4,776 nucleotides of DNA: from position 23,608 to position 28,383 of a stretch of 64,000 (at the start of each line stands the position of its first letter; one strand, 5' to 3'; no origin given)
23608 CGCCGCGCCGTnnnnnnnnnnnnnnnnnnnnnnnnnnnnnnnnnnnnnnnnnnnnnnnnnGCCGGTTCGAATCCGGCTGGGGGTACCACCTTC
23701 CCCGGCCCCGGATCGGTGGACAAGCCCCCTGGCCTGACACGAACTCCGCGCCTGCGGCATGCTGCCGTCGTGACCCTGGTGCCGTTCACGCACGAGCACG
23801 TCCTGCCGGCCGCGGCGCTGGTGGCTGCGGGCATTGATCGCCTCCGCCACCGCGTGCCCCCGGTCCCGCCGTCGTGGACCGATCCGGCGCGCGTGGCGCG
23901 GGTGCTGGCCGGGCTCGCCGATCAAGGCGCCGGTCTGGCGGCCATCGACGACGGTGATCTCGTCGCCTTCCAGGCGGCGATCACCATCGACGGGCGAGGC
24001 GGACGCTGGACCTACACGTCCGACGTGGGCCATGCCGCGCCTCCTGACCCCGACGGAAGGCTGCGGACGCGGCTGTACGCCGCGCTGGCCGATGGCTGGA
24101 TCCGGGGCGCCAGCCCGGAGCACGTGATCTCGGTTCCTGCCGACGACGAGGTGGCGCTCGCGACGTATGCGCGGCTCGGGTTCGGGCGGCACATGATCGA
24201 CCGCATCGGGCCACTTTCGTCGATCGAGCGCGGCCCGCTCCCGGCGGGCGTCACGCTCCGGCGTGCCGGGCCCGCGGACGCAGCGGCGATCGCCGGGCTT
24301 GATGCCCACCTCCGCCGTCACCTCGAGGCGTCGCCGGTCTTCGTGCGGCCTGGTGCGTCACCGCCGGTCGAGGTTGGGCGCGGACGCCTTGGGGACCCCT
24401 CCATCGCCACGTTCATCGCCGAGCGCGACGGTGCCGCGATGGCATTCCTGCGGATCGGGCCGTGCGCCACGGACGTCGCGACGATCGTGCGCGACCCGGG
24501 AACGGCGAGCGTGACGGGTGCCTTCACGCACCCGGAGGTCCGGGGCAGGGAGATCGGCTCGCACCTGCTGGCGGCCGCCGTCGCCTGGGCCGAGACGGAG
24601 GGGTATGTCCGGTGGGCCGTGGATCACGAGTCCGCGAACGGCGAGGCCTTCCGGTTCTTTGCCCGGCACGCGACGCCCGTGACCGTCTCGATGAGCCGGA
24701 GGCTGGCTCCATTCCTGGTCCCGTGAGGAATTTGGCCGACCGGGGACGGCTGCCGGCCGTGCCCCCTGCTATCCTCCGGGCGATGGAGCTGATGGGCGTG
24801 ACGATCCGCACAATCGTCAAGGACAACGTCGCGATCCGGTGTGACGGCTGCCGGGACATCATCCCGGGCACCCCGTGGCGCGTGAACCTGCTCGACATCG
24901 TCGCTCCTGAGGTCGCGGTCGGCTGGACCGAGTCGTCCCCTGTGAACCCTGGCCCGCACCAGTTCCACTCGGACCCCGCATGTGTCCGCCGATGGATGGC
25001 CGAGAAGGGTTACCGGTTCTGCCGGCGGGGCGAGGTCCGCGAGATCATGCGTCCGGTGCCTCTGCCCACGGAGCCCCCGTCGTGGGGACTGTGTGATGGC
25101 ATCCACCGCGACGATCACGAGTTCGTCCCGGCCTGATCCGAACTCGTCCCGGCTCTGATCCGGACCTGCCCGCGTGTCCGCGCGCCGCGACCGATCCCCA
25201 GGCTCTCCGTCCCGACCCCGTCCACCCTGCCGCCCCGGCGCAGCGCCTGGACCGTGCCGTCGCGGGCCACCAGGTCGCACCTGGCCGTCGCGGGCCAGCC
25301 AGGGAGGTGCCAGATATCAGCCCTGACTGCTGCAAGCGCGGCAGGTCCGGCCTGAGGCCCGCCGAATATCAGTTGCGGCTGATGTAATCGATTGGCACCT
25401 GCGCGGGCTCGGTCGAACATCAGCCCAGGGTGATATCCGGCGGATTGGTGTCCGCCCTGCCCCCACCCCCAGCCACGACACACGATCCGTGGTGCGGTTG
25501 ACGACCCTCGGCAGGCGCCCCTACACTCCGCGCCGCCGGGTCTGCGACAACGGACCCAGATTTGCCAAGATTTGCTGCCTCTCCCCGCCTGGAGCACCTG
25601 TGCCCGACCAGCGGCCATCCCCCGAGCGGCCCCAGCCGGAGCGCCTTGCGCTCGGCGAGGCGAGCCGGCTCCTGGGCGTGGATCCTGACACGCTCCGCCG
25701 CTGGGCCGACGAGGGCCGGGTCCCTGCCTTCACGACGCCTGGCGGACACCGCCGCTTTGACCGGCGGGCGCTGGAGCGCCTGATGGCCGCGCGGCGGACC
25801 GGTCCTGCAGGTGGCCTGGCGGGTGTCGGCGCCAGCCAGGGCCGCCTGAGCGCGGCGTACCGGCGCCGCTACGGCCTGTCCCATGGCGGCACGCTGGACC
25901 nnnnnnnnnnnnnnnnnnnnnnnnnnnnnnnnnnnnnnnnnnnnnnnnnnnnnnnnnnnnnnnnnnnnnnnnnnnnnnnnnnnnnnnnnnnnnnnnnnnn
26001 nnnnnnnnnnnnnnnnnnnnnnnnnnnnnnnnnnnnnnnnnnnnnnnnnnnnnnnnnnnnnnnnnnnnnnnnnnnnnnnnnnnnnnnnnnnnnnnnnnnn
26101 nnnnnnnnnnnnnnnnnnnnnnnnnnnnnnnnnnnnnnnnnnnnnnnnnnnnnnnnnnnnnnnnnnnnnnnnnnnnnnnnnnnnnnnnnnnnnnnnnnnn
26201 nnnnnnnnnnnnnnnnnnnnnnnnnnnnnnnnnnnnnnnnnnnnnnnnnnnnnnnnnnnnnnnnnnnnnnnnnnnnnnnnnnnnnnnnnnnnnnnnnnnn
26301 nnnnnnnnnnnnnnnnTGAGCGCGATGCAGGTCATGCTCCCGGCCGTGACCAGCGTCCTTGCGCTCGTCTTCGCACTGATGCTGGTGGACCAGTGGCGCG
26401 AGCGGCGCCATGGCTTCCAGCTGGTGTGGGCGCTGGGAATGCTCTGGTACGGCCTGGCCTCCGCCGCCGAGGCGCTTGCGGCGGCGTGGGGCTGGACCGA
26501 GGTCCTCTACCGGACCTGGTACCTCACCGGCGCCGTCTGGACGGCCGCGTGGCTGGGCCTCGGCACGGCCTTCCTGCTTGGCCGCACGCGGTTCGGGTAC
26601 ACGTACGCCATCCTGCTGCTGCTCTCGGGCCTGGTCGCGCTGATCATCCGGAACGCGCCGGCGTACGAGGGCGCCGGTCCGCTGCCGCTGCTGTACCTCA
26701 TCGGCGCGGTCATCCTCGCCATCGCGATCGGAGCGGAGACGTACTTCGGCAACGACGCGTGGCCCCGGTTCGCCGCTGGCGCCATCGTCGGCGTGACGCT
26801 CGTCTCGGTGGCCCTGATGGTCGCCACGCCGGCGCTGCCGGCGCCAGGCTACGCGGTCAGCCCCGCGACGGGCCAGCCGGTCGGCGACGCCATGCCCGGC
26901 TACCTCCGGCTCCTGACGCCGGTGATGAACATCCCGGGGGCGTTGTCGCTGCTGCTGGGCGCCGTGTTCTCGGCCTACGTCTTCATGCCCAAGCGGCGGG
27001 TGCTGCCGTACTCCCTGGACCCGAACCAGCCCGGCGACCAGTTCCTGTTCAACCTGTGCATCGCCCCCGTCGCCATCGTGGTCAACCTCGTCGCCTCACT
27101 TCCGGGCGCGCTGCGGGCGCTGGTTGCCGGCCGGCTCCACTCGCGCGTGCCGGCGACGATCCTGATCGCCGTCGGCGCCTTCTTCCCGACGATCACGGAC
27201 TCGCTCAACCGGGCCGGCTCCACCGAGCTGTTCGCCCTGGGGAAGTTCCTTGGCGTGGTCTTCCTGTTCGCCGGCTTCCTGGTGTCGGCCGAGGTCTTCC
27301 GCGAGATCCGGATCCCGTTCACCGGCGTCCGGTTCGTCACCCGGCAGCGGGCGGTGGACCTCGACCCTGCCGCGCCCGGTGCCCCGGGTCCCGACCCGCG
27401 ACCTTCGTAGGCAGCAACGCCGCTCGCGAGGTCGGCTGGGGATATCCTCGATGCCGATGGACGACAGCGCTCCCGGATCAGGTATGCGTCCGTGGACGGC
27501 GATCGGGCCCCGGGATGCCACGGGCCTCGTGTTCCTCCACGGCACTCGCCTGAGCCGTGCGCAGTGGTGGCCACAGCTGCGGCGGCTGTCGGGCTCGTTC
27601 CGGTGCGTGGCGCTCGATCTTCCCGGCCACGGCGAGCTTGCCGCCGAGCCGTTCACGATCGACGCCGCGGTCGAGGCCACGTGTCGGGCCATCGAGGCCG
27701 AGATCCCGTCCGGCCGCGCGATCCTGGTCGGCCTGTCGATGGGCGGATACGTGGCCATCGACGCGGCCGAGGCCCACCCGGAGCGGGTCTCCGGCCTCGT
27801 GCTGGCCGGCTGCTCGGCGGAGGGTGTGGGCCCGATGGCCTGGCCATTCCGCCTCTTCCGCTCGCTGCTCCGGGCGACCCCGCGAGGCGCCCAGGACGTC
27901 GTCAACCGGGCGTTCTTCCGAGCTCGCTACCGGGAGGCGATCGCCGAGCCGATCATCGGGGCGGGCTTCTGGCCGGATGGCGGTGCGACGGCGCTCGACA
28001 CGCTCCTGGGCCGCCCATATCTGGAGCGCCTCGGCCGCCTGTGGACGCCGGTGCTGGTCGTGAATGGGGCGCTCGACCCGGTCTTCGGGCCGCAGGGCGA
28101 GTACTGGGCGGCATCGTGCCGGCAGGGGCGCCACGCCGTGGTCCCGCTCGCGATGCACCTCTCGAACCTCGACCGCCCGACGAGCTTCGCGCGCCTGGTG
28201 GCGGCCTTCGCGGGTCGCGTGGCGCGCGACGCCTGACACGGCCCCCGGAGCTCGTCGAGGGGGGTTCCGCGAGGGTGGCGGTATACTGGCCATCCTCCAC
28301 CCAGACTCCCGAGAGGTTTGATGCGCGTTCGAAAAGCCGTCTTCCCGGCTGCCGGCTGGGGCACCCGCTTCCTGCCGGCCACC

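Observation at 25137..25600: Long AT-richer intergenic island with repeated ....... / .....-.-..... motifs, a candidate promoter and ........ direct repeats upstream of the HTH regulator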

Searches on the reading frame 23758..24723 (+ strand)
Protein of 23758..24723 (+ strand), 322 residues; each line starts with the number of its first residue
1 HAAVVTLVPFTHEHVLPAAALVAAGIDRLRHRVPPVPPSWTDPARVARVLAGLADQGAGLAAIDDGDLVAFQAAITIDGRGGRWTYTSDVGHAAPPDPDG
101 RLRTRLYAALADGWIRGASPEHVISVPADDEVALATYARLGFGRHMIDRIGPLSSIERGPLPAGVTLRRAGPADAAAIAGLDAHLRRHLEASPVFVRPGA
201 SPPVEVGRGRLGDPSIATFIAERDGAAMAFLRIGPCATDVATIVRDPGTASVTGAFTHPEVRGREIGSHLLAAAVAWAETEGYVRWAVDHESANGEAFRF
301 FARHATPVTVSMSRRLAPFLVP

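Call 10: search_protein_families(library=pfam, proteins=[window:23758-24723:+], max_evalue=0.01)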
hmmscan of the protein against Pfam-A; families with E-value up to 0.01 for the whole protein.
window:23758-24723:+ (322 aa): 3 families
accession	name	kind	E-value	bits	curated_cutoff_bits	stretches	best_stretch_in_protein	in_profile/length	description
PF00583.31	Acetyltransf_1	-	8.1e-12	45.9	20.7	1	209-303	26-113/116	Acetyltransferase (GNAT) family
PF13508.13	Acetyltransf_7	-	5.9e-08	33.4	27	1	217-304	4-80/84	Acetyltransferase (GNAT) domain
PF14542.12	Acetyltransf_CG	-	0.0025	18.3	30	1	245-283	20-58/80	GCN5-related N-acetyl-transferase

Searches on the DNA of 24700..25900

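Call 8: search_rna_families(source=window, start=24700, end=25900, threshold=evalue, max_evalue=10)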
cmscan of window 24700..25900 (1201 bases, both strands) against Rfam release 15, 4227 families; matches with E-value up to 10: 3.
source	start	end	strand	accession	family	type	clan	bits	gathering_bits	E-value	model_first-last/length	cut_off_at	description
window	25296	25329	-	RF02353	BjrC68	Gene; sRNA;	-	18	39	0.088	10-43/82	no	Bradyrhizobiaceae sRNA BjrC68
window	24723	24762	-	RF01340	CRISPR-DR29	Gene; CRISPR;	-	14.8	39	9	1-37/37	no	CRISPR RNA direct repeat element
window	24724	24777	-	RF00622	CPEB3_ribozyme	Gene; ribozyme;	-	12.4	35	6.4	1-78/78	no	Mammalian CPEB3 ribozyme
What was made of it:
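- On Structured cis-regulatory RNA or small RNA: The relaxed search gives only chance-level hits well below gathering scores (call 8).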

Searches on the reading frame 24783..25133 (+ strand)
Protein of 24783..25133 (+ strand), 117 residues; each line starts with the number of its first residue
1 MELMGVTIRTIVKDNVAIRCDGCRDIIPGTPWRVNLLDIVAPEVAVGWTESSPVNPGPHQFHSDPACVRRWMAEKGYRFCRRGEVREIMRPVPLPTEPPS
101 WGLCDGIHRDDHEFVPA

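Call 10: search_protein_families(library=pfam, proteins=[window:24783-25133:+], max_evalue=0.01)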
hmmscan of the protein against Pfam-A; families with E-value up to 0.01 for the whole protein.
window:24783-25133:+ (117 aa): 0 families

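Call 67: search_solved_structures(query=window:24783-25133:+, max_evalue=1)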
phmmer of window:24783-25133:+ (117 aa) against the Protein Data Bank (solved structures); distinct sequences matched with E-value up to 1: 0.

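Call 68: search_protein_families(library=ncbifam, proteins=[window:24783-25133:+], max_evalue=0.01)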
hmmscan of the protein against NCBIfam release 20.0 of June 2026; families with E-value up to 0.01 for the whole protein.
window:24783-25133:+ (117 aa): 0 families
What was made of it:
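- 24783..25136 (+): Upstream neighbour: a 117-aa Cys-rich ORF of unknown function. Its stop codon is the left edge of the gap. No Pfam, NCBIfam or PDB match (calls 10, 67, 68).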

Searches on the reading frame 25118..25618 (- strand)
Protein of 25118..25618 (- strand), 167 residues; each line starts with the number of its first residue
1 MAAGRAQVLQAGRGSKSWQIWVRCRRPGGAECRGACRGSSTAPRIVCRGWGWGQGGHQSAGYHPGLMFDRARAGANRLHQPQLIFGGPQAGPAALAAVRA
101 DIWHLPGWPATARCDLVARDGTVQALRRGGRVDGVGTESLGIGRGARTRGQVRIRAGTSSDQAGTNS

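Call 10: search_protein_families(library=pfam, proteins=[window:25118-25618:-], max_evalue=0.01)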
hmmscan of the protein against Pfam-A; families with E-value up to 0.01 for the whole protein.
window:25118-25618:- (167 aa): 0 families

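Call 47: search_protein_representatives(protein=window:25118-25618:-)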
Query: 167 residues. Proteins with E-value up to 0.001 (for the whole library): 0; up to 1e-10: 0; up to 1e-30: 0. The best 0 are listed.
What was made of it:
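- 25140..25490 (.): Strain-specific extra segment of about 290-350 nt; the right edge is approximate. It contains all the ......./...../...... motifs. The minus-strand 167-aa ORF across it has no homologue among 1.84 billion representatives (call 47).
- The candidate ORF has no homologue (call 47).
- Tried and rejected: That ORF has no Pfam hit (call 10) and no homologue among 1.84 billion representatives (call 47).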

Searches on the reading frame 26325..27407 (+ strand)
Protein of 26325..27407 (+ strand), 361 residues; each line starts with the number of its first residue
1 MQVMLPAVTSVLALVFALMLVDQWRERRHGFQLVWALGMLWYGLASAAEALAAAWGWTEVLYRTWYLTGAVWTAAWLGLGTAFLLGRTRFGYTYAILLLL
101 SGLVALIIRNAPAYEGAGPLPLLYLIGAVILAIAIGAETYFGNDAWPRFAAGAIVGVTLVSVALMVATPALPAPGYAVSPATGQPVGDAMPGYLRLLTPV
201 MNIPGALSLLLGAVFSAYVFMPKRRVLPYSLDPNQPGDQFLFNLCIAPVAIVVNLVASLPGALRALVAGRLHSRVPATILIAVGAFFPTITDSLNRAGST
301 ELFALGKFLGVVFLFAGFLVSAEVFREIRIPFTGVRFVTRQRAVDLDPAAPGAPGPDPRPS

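Call 10: search_protein_families(library=pfam, proteins=[window:26325-27407:+], max_evalue=0.01)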
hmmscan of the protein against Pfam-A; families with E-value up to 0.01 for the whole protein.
window:26325-27407:+ (361 aa): 0 families

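Call 68: search_protein_families(library=ncbifam, proteins=[window:26325-27407:+], max_evalue=0.01)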
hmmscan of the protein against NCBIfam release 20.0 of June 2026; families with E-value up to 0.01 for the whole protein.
window:26325-27407:+ (361 aa): 0 families
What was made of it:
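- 26325..27410 (+): Membrane protein of 361 aa, starting 6 nt after the regulator's stop codon. Probably in the same transcript. No Pfam or NCBIfam match (calls 10, 68).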

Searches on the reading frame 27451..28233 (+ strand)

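Call 10: search_protein_families(library=pfam, proteins=[window:27451-28233:+], max_evalue=0.01)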
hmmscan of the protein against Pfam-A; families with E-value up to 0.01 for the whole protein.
window:27451-28233:+ (261 aa): 6 families
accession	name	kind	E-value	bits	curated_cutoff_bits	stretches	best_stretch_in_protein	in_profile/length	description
PF12697.13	Abhydrolase_6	-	1.6e-20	75.2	26.3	1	26-248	1-216/217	Alpha/beta hydrolase family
PF00561.26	Abhydrolase_1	-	1.1e-18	68.3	25.8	2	26-126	3-103/245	alpha/beta hydrolase fold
PF12146.15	Hydrolase_4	-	7.8e-10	38.9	27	1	50-219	32-212/239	Serine aminopeptidase, S33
PF03096.20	Ndr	-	0.0015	17.7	23.3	1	48-137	54-148/283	Ndr family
PF00975.26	Thioesterase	-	0.0018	19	26.4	1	44-123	21-104/226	Thioesterase domain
PF02230.22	Abhydrolase_2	-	0.0029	17.9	23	1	81-122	98-139/217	Phospholipase/Carboxylesterase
